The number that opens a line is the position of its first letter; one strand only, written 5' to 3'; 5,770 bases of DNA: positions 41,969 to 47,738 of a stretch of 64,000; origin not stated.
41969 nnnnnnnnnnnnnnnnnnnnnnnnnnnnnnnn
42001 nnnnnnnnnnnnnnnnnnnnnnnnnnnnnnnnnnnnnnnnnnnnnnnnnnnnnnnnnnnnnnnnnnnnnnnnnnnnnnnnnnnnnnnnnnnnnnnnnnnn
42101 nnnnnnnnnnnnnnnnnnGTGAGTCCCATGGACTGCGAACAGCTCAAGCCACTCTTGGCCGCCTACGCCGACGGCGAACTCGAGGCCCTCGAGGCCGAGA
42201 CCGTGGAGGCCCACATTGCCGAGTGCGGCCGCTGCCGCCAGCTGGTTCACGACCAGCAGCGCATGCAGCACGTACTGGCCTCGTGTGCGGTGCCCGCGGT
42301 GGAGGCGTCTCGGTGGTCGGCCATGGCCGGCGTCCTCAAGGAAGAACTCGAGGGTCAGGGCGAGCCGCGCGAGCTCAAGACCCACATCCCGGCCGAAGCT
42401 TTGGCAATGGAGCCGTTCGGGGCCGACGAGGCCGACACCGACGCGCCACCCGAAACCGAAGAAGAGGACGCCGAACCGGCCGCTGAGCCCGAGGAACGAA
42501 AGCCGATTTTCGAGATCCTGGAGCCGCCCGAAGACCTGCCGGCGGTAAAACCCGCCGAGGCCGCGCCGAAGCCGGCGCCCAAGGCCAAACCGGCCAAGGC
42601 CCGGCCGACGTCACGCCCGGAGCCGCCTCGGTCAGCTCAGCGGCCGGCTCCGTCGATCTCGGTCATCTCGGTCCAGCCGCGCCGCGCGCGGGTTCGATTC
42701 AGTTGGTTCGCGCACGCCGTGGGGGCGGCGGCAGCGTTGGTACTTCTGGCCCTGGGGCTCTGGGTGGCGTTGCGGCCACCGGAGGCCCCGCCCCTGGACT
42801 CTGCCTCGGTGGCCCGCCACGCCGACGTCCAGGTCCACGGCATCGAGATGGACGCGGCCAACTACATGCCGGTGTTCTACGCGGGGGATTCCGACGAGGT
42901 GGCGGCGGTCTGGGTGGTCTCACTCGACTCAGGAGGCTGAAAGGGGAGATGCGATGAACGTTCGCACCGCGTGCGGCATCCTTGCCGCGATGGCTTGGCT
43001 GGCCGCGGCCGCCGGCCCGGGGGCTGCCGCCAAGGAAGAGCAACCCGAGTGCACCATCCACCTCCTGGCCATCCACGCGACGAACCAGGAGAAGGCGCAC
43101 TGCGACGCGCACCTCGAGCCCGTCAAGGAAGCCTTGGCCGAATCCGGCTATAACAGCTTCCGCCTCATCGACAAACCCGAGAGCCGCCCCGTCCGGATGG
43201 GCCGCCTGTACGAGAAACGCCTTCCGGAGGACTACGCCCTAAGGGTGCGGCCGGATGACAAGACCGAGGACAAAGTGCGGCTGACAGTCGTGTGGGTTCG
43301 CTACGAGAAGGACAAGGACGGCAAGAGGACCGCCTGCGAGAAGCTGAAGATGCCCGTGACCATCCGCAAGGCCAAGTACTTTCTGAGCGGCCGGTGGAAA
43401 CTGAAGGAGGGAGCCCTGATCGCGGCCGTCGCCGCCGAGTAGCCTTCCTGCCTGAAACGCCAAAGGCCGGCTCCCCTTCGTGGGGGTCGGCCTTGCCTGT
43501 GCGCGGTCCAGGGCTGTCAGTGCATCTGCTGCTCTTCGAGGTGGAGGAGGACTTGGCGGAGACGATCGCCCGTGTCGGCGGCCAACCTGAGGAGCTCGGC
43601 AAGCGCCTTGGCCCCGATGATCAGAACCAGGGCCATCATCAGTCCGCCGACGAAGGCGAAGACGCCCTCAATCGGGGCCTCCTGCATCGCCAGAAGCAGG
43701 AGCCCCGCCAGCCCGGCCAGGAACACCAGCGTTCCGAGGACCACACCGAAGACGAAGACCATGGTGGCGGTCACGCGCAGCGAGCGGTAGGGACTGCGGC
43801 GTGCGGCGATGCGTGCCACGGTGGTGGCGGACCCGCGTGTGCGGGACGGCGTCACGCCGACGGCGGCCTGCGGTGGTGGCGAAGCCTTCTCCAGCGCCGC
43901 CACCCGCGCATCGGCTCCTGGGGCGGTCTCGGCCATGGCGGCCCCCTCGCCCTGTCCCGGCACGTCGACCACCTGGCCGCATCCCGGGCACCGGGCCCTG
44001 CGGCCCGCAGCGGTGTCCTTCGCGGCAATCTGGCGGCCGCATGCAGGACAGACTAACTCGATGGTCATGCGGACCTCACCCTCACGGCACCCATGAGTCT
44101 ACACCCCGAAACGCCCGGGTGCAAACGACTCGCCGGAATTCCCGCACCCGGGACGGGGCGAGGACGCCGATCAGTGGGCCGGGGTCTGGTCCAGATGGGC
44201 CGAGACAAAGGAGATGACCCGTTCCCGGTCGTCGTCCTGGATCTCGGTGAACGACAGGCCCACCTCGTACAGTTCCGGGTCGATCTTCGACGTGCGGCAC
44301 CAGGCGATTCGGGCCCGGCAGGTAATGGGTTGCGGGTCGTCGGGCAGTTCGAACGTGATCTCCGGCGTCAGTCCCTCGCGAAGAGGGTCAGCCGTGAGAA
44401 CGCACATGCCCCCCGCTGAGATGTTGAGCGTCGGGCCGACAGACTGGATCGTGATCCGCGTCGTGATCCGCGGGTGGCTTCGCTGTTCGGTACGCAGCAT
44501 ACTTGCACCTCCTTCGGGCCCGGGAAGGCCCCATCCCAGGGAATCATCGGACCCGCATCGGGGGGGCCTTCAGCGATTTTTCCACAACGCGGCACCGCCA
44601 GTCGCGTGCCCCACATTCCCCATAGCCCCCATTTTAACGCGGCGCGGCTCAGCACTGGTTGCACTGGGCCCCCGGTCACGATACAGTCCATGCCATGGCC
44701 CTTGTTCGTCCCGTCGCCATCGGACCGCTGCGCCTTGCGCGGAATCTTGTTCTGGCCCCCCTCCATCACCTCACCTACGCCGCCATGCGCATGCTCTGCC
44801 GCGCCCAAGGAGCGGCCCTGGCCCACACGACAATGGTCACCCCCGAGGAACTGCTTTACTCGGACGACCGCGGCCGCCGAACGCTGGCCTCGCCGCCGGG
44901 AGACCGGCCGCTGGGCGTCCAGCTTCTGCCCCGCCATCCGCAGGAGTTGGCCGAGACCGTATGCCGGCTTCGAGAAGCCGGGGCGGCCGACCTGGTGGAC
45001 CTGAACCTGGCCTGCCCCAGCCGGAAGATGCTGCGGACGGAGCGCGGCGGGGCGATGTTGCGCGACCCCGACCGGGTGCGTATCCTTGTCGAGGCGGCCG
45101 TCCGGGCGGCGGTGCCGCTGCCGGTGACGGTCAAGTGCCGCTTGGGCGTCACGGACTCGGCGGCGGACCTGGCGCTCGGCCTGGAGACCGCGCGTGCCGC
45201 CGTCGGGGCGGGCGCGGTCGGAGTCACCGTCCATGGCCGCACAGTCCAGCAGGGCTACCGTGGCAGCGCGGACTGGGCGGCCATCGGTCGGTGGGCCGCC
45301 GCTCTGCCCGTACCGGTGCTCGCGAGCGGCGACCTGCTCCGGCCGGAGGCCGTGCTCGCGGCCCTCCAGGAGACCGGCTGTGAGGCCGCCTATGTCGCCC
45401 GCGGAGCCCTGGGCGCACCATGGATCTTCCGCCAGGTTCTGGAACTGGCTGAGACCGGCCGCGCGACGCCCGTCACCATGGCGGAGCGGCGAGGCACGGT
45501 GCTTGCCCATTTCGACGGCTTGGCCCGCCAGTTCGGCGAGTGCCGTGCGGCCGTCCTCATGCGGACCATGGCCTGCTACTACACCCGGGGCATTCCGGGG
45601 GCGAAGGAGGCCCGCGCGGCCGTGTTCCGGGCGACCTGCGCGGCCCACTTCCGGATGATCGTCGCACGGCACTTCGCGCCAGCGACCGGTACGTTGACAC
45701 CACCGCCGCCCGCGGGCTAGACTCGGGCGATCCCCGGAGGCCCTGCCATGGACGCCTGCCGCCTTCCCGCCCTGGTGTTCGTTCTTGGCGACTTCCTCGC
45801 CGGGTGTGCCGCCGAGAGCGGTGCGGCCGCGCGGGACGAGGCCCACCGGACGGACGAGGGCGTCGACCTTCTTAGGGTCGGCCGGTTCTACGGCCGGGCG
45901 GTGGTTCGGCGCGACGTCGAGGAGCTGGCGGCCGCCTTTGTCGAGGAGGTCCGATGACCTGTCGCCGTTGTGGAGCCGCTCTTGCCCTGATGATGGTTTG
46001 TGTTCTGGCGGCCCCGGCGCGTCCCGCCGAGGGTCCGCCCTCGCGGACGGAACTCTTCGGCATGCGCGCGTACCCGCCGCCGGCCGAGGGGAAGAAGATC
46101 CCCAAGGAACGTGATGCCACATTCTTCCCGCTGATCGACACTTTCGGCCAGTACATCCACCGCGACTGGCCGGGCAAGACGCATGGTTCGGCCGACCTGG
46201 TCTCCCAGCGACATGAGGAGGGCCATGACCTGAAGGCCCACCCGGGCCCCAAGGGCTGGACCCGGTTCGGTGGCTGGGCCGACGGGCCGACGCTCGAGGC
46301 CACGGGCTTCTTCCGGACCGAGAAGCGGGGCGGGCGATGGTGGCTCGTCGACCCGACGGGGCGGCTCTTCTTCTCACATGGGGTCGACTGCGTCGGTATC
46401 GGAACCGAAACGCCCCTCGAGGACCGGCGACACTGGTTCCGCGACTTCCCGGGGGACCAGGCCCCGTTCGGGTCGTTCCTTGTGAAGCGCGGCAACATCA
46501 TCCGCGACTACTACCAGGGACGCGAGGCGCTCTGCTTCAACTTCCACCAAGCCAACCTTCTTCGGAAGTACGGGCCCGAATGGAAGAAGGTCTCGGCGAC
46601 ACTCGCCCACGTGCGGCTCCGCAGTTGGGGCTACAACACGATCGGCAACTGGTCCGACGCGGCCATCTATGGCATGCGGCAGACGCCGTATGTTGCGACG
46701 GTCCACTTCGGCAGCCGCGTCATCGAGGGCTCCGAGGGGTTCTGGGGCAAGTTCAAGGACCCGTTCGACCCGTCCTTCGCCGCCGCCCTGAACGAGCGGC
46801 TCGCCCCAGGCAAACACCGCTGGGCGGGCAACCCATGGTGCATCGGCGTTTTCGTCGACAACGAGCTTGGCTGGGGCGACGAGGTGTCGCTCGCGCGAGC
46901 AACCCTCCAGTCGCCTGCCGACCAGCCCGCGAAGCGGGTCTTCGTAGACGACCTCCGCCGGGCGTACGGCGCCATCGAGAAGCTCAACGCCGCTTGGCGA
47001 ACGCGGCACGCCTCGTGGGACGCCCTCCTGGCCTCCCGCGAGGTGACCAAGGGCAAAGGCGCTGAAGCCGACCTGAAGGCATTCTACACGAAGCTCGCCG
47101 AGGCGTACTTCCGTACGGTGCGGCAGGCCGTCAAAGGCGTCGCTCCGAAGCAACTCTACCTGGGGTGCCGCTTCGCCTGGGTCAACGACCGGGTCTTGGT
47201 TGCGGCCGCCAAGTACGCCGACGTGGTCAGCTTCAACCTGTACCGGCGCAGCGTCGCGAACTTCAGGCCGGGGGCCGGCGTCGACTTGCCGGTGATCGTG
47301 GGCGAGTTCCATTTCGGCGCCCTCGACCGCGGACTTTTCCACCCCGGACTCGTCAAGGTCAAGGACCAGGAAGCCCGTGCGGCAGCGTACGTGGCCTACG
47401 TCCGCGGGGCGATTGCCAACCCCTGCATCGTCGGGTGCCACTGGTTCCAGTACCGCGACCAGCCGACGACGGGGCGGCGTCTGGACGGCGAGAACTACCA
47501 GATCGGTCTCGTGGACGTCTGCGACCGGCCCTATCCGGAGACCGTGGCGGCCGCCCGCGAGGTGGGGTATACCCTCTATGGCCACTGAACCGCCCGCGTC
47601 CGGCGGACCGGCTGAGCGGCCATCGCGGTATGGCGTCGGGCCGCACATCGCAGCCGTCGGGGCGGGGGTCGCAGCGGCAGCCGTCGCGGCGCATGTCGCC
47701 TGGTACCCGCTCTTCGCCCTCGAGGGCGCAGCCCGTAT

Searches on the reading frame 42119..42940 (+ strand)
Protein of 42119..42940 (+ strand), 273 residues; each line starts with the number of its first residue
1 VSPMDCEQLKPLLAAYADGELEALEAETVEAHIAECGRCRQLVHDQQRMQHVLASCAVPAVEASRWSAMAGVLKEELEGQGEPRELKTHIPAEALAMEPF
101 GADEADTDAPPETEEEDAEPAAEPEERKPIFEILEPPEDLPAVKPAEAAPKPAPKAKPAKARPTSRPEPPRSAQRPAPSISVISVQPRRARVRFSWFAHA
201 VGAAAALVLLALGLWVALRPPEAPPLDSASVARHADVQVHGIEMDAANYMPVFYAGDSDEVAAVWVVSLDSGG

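Call 63: search_protein_families(library=pfam, proteins=[window:42119-42940:+], max_evalue=0.001)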
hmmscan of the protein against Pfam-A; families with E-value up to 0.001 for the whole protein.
window:42119-42940:+ (273 aa): 1 family
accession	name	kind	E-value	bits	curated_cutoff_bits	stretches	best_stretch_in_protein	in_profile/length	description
PF13490.11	zf-HC2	-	2.4e-10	40.8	22.2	1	6-40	1-35/35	Putative zinc-finger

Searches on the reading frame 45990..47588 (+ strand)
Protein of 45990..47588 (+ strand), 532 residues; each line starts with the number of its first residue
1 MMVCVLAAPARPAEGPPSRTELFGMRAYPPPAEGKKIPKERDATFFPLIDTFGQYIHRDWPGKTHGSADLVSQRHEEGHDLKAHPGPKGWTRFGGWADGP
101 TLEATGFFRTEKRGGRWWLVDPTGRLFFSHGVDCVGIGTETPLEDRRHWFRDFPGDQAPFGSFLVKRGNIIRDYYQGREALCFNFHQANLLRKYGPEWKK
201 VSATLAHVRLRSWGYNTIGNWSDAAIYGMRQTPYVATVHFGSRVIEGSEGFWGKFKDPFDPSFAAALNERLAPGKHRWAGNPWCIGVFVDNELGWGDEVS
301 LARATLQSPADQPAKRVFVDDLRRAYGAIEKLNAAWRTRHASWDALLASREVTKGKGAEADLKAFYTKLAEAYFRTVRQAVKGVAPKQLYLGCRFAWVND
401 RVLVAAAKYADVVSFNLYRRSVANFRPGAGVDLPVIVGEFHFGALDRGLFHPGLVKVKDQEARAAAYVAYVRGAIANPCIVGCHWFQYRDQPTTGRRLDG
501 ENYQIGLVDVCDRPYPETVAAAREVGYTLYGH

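Call 64: search_protein_families(library=pfam, proteins=[window:45990-47588:+], max_evalue=0.001)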
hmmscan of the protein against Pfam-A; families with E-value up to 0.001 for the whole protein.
window:45990-47588:+ (532 aa): 1 family
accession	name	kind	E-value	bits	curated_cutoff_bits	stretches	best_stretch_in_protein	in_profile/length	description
PF02449.21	Glyco_hydro_42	-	0.00017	21.5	21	1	264-419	112-263/376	Beta-galactosidase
